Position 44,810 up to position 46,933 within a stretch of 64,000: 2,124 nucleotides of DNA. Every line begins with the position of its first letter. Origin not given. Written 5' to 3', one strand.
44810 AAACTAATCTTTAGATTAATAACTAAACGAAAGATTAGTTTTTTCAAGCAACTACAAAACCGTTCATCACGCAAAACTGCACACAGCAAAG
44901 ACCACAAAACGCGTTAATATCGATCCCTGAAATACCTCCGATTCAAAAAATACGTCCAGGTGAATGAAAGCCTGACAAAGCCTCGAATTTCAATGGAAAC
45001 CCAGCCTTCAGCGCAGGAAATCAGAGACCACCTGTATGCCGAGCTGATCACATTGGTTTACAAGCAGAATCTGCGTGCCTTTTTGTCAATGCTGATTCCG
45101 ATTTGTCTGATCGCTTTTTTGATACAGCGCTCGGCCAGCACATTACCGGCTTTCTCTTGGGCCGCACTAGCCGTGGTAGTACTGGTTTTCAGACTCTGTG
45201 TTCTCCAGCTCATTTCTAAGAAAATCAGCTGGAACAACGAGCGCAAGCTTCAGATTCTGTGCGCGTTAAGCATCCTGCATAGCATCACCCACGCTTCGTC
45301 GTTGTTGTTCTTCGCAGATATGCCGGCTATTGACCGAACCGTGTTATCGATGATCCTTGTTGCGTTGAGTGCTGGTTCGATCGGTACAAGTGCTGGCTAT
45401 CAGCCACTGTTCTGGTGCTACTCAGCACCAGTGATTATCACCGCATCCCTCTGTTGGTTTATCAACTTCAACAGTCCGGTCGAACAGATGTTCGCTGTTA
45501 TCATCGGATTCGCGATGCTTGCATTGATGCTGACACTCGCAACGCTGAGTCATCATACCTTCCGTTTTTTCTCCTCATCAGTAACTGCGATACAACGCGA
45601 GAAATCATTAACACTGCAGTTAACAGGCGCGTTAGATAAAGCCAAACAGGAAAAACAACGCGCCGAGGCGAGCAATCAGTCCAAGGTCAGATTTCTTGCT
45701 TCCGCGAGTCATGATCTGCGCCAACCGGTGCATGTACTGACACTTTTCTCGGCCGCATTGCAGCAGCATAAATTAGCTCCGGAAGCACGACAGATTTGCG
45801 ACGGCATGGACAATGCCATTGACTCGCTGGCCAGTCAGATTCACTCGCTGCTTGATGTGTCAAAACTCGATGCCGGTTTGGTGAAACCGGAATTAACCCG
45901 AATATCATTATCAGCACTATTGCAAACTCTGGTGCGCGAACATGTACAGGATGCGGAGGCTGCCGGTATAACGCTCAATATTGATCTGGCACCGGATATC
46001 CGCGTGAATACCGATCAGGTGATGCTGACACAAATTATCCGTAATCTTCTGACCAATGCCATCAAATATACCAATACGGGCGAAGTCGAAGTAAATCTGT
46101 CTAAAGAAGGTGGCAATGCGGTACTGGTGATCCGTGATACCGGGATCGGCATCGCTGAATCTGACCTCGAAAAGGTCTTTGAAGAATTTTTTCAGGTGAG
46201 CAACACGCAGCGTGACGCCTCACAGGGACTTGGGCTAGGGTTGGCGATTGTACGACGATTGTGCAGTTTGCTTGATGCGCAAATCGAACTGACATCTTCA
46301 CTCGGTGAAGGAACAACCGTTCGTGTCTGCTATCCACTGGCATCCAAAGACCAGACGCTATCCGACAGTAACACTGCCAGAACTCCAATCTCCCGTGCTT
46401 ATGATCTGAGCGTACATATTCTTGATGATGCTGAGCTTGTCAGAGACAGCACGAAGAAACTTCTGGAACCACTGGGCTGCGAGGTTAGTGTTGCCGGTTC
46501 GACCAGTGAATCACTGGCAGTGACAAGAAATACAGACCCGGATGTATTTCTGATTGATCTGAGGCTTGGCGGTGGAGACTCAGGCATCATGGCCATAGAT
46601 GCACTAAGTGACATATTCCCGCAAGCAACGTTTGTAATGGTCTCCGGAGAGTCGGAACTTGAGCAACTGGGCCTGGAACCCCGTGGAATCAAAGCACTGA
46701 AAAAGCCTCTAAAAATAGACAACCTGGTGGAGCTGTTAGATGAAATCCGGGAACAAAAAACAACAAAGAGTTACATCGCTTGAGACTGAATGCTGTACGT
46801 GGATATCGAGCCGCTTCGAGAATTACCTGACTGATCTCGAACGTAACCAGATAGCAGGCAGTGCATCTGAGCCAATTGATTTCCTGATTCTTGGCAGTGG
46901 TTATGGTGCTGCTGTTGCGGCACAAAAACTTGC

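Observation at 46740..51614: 1624-aa ChoD-like GMC oxidoreductase fused to an alpha/beta hydrolase with Cys in the nucleophile elbow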

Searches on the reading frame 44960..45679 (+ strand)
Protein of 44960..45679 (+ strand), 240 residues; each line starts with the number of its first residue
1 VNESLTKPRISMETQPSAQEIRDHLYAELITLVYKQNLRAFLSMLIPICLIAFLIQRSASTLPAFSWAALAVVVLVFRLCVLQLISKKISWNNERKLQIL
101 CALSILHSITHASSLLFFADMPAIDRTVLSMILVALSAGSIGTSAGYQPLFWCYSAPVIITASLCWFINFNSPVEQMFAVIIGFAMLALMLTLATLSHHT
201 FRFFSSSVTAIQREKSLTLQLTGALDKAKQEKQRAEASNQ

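Call 69: search_protein_families(library=ncbifam, proteins=[window:44960-45679:+], max_evalue=0.1)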
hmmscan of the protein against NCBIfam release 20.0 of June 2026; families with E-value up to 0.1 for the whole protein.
window:44960-45679:+ (240 aa): 0 families

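Call 70: find_homologous_proteins(query=window:44960-45679:+, max_evalue=0.001)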
Query window:44960-45679:+ (240 aa): 1 proteins with E <= 0.001 among 683 candidates.
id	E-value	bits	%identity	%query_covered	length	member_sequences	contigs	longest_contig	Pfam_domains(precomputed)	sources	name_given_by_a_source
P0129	2.0e-54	203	48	95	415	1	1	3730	PF02518.32,PF00512.32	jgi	-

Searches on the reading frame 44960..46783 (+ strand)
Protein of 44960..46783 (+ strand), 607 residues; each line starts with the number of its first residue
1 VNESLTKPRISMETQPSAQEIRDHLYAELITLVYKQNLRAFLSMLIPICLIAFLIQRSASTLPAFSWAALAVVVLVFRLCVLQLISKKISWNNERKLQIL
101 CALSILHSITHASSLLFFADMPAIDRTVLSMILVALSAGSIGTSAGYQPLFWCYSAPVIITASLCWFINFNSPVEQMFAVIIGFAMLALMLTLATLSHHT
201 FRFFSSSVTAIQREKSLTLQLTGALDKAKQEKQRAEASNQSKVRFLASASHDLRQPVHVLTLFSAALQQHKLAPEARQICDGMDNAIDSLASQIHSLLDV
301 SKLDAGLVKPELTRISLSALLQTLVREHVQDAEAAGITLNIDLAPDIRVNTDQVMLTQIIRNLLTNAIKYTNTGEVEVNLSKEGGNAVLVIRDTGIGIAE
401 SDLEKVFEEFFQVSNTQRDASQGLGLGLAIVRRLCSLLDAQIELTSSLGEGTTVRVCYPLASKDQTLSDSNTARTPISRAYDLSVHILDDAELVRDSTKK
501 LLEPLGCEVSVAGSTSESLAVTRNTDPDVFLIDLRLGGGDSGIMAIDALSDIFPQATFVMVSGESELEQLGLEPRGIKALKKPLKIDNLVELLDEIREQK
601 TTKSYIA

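Call 11: search_protein_families(library=pfam, proteins=[window:44960-46783:+], max_evalue=0.001)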
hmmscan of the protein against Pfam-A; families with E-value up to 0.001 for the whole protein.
window:44960-46783:+ (607 aa): 5 families
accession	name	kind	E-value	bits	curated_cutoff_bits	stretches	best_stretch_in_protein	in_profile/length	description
PF02518.31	HATPase_c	-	4.5e-28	98.3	26.4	1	352-461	2-110/111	Histidine kinase-, DNA gyrase B-, and HSP90-like ATPase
PF00512.31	HisKA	-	2.4e-13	50.4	26.9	1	242-306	2-66/66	His Kinase A (phospho-acceptor) domain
PF00072.30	Response_reg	-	7.2e-12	45.9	30.2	1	485-593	1-110/111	Response regulator receiver domain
PF13581.12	HATPase_c_2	-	6.5e-05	23.4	27.4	1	363-456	39-125/127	Histidine kinase-like ATPase domain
PF13589.12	HATPase_c_3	-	0.00046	20.7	25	0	359-429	6-80/137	Histidine kinase-, DNA gyrase B-, and HSP90-like ATPase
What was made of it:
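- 44960..46783 (+): Hybrid histidine kinase (607 aa). The N-terminal ~200 aa are hydrophobic and read as about six membrane helices; then HisKA, HATPase_c and REC. It overlaps the big ORF by 44 nt. Pfam (call 11).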

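Call 69: search_protein_families(library=ncbifam, proteins=[window:44960-46780:+], max_evalue=0.1)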
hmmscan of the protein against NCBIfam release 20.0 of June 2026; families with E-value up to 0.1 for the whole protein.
window:44960-46780:+ (607 aa): 119 families (the best 25 are shown)
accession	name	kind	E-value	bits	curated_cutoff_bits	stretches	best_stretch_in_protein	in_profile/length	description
NF041832.1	near_NosP_CTERM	subfamily_domain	2.7e-77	260.3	400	1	236-592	1-365/370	NahK/ErcS family hybrid sensor histidine kinase/response regulator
TIGR02956.1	TMAO_torS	equivalog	1.5e-53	182.2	676.5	1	229-599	451-822/967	TMAO reductase system sensor histidine kinase/response regulator TorS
NF041831.1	NO_HK_NahK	exception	1.8e-53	181.7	1500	1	228-549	480-804/854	hybrid sensor histidine kinase/response regulator NahK/ErcS'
NF011874.0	PRK15347.1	equivalog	6.2e-46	156.9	852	2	222-463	381-617/921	two component system sensor kinase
NF046044.1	PnpS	equivalog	6.7e-46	157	400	1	239-458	167-389/390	two-component system histidine kinase PnpS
NF041947.1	LuxQ_Vibrio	equivalog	1.1e-44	152.6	1200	1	221-488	451-726/843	quorum-sensing autoinducer 2 sensor kinase/phosphatase LuxQ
NF008302.0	PRK11091.1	equivalog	7.3e-44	150.1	838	1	227-602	268-648/779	aerobic respiration two-component sensor histidine kinase ArcB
TIGR02966.1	phoR_proteo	equivalog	5e-43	147.4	334.2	1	238-456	110-331/333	phosphate regulon sensor histidine kinase PhoR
NF008099.0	PRK10841.1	equivalog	3.9e-41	140.7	920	1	232-469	460-699/949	two-component system sensor histidine kinase RcsC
NF008318.0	PRK11107.1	equivalog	5.6e-40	137.2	890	1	232-602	283-655/920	two-component sensor histidine kinase BarA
NF038297.2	hybrid_HK_HrmK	equivalog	7.8e-38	130.5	725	1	202-539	199-547/607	hybrid histidine kinase/response regulator HrmK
NF047874.1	MASE3_PAS_HK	subfamily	2.5e-35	122.4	560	1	227-465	383-630/655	MASE3 domain-containing sensor histidine kinase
NF033092.0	HK_WalK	equivalog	3.3e-35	121.7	725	1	204-459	338-593/594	cell wall metabolism sensor histidine kinase WalK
NF041735.1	hist_kin_RppB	equivalog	9.9e-35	120.2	400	1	238-457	212-436/438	two-component system sensor histidine kinase RppB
NF040691.1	MtrAB_MtrB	equivalog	3.3e-33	115.5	450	1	237-466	266-498/507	MtrAB system histidine kinase MtrB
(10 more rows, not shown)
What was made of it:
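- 44960..46783 (+): Best NCBIfam model is the NahK/ErcS-type hybrid kinase, 260 bits, below its cut-off of 400 (call 69).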
